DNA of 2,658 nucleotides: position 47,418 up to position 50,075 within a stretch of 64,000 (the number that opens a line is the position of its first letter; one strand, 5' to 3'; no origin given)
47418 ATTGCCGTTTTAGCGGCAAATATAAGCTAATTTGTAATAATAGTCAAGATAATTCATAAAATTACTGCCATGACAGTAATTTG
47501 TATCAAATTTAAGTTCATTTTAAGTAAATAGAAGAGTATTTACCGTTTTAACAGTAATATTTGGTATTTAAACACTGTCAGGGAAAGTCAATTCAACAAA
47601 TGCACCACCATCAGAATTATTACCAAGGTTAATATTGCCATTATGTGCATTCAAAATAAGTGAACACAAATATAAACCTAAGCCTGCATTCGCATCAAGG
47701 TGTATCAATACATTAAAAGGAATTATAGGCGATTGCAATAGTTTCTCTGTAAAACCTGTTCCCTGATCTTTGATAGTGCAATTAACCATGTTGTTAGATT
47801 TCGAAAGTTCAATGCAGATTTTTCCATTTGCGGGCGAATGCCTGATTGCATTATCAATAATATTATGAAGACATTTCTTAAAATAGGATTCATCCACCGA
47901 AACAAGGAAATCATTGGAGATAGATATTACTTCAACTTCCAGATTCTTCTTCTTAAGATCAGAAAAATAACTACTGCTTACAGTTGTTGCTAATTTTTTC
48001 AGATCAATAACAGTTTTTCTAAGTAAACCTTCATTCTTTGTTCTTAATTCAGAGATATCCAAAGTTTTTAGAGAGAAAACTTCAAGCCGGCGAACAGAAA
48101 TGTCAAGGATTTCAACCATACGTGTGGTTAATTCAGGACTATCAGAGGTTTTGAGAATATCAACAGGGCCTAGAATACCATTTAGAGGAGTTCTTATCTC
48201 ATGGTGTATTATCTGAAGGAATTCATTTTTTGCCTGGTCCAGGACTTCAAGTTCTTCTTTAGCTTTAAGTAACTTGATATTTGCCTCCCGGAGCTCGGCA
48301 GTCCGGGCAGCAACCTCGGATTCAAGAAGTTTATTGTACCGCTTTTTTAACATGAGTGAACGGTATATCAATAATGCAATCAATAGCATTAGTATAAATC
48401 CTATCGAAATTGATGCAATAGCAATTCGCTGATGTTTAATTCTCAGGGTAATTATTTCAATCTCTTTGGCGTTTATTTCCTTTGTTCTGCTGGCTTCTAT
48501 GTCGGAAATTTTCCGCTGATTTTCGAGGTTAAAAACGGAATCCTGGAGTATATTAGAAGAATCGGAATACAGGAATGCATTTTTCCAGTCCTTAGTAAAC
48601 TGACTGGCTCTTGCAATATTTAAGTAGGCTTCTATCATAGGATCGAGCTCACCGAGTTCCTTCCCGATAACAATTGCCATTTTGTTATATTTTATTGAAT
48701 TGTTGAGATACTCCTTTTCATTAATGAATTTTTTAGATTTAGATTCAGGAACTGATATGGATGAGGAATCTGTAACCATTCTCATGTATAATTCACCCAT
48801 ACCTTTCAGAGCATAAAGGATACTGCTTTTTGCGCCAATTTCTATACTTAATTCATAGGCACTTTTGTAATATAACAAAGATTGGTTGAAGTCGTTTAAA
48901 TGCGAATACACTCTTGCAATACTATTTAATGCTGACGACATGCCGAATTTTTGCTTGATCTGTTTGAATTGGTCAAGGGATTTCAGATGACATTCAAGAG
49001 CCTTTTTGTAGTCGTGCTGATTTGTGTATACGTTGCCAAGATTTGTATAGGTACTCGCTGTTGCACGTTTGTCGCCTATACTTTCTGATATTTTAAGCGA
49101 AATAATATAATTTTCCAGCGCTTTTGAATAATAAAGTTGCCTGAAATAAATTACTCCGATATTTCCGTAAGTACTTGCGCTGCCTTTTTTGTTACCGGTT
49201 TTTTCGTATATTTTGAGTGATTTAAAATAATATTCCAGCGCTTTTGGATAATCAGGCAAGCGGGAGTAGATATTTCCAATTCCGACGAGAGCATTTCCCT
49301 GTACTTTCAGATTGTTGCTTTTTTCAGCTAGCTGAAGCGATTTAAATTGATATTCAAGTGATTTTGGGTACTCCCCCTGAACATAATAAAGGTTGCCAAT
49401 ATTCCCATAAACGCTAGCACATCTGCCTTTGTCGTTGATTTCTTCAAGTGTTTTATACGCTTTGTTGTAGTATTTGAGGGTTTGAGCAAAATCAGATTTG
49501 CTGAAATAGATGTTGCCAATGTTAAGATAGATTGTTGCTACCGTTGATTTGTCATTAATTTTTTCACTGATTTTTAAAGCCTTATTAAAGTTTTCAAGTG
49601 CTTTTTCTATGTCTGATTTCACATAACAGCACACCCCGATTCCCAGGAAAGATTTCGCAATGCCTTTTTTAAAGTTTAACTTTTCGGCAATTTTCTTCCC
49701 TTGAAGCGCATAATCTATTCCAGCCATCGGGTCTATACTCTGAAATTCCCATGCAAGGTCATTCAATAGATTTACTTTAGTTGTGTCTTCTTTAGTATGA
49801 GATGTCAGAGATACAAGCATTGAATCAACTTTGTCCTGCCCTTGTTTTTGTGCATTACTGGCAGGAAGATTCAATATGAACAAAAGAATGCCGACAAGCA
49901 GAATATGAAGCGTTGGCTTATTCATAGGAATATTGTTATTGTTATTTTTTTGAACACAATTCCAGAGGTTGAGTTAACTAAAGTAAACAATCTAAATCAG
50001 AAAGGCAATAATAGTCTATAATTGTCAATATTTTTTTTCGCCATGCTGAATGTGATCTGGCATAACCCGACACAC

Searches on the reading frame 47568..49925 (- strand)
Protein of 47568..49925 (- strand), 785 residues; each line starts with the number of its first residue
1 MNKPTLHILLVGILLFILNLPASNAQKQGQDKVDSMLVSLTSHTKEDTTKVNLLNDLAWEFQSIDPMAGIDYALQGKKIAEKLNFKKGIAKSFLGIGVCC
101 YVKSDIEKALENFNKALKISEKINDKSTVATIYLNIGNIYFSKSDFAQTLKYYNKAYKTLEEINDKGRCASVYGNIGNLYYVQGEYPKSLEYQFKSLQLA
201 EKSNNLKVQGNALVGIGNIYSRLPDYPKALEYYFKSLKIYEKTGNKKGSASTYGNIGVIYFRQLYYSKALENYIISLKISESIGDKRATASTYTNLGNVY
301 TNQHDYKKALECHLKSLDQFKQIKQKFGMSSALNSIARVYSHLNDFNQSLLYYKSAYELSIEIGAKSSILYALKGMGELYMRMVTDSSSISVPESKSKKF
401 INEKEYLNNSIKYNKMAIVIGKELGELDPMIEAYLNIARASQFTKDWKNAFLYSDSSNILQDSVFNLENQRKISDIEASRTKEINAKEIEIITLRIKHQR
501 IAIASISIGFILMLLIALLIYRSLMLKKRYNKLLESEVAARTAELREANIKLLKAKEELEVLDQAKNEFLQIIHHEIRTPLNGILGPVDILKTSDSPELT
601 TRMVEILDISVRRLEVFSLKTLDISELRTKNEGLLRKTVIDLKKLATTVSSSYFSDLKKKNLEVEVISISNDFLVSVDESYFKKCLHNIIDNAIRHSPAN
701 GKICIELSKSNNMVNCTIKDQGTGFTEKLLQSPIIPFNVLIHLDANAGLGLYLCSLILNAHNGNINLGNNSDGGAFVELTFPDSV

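Call 27: find_encoding_contigs(protein=window:47568-49925:-, flank=10000, max_places=10)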
Protein window:47568-49925:- (785 aa): 7 contigs read that carry it; 4 places shown.
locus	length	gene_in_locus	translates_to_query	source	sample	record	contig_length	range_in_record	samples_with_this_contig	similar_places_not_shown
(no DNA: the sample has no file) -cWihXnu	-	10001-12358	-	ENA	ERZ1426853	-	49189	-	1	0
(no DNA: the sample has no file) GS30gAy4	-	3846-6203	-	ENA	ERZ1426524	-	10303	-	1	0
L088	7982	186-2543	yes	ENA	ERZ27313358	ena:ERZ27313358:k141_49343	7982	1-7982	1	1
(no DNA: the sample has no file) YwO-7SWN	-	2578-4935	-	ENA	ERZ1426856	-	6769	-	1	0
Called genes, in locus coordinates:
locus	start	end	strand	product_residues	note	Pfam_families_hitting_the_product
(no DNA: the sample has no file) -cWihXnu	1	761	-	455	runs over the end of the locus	-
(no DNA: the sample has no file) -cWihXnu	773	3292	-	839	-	-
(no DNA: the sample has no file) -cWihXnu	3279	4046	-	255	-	PF02321:OEP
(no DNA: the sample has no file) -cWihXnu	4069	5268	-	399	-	PF00072:Response_reg (faint), PF02397:Bac_transf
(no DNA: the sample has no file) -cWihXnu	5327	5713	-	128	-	PF00072:Response_reg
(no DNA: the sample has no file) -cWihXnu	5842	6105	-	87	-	-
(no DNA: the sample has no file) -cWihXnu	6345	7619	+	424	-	PF05496:RuvB_N, PF00158:Sigma54_activat (faint), PF13191:AAA_16 (faint), PF00004:AAA, PF07728:AAA_5 (weak), PF16193:AAA_assoc_2, PF12002:MgsA_C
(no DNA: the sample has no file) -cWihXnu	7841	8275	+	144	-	PF03544:TonB_C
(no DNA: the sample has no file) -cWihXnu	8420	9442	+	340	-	PF12081:GldM_1st (weak)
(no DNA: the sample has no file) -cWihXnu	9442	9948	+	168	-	PF01832:Glucosaminidase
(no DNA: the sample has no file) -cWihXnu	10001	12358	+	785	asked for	PF13424:TPR_12, PF13424:TPR_12, PF14938:SNAP, PF13424:TPR_12, PF00515:TPR_1 (weak), PF13424:TPR_12, PF00512:HisKA, PF02518:HATPase_c, +5 more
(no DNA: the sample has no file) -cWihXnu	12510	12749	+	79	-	PF13443:HTH_26 (weak), PF01381:HTH_3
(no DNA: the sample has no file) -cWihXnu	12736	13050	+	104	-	PF13657:Couple_hipA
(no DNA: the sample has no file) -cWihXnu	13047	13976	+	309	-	PF07804:HipA_C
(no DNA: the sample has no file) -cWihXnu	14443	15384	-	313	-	PF07804:HipA_C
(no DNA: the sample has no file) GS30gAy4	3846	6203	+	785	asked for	PF13424:TPR_12, PF13424:TPR_12, PF14938:SNAP, PF13424:TPR_12, PF00515:TPR_1 (weak), PF13424:TPR_12, PF00512:HisKA, PF02518:HATPase_c, +5 more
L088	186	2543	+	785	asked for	PF13424:TPR_12, PF13424:TPR_12, PF14938:SNAP, PF13424:TPR_12, PF00515:TPR_1 (weak), PF13424:TPR_12, PF00512:HisKA, PF02518:HATPase_c, +5 more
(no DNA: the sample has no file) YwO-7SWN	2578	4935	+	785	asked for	PF13424:TPR_12, PF13424:TPR_12, PF14938:SNAP, PF13424:TPR_12, PF00515:TPR_1 (weak), PF13424:TPR_12, PF00512:HisKA, PF02518:HATPase_c, +5 more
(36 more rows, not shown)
